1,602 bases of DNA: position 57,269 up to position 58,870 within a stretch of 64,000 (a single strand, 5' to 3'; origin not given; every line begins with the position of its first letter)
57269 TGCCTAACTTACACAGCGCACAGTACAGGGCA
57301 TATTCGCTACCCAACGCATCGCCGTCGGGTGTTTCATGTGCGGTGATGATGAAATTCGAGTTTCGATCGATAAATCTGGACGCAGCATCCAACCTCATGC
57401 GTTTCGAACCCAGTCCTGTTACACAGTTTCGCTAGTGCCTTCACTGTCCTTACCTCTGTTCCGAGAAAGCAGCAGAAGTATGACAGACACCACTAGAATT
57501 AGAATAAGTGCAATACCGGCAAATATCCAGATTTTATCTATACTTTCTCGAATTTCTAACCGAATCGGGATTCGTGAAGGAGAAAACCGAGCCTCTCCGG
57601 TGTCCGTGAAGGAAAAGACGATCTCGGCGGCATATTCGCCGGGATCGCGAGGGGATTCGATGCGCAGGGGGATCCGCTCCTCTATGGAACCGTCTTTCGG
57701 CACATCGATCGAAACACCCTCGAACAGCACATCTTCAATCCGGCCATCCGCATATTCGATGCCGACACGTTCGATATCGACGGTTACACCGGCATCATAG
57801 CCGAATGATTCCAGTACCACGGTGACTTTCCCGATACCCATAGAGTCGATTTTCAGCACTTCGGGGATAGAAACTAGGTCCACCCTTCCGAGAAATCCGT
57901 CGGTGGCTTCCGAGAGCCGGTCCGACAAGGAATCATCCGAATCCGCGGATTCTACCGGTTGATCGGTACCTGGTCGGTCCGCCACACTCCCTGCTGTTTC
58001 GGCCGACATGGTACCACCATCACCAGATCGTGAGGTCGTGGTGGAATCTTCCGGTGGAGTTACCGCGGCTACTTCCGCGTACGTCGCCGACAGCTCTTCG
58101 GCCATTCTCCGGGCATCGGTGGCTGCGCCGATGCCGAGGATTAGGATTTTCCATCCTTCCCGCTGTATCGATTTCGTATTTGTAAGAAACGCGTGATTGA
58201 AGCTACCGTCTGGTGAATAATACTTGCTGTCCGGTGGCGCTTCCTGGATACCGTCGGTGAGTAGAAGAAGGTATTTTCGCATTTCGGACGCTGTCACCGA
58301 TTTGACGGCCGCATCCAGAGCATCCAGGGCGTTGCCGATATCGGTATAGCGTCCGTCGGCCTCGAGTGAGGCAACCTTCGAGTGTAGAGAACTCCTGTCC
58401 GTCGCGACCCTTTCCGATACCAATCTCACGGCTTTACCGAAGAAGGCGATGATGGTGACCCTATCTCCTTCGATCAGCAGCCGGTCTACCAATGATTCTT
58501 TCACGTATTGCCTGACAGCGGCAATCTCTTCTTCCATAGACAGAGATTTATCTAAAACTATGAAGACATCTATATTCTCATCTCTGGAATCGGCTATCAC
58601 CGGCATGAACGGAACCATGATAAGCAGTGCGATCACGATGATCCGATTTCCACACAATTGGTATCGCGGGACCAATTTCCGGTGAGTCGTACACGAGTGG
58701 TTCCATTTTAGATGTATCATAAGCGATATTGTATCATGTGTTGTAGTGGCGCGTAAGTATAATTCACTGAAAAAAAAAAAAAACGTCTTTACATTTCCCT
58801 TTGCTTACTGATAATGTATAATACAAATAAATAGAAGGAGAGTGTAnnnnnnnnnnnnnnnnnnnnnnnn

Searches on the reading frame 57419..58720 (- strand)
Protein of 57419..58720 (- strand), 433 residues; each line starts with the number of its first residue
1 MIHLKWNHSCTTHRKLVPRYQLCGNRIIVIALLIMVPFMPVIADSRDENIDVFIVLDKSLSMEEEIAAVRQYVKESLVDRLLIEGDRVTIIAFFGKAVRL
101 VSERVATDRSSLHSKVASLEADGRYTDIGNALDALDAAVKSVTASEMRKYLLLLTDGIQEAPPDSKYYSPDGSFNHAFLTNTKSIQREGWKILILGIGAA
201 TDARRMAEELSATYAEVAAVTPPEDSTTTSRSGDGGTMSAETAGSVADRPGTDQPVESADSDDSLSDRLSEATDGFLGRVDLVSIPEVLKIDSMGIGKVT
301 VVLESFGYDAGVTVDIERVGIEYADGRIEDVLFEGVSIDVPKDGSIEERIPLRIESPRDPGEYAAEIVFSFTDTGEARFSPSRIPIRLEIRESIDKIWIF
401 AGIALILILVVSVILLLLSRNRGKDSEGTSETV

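Call 3: search_protein_families(library=ncbifam, proteins=[window:57419-58720:-], max_evalue=0.01)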
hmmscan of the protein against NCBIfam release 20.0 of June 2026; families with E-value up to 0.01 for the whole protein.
window:57419-58720:- (433 aa): 1 family
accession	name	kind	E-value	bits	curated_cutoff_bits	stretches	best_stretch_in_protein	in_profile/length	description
TIGR03436.1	acidobact_VWFA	subfamily_domain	0.00092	18.8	81.25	1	52-169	69-191/324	VWA domain-containing protein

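Call 4: search_protein_families(library=pfam, proteins=[window:57419-58720:-], max_evalue=0.01)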
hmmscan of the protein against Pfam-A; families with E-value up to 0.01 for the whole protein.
window:57419-58720:- (433 aa): 3 families
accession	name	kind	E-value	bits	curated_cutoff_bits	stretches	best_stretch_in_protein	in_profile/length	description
PF00092.34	VWA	-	3.7e-11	44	23.8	1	51-206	1-147/174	von Willebrand factor type A domain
PF13519.12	VWA_2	-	2.5e-10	41.4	27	1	52-157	1-106/107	von Willebrand factor type A domain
PF13768.12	VWA_3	-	0.0032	18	27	1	51-206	2-142/155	von Willebrand factor type A domain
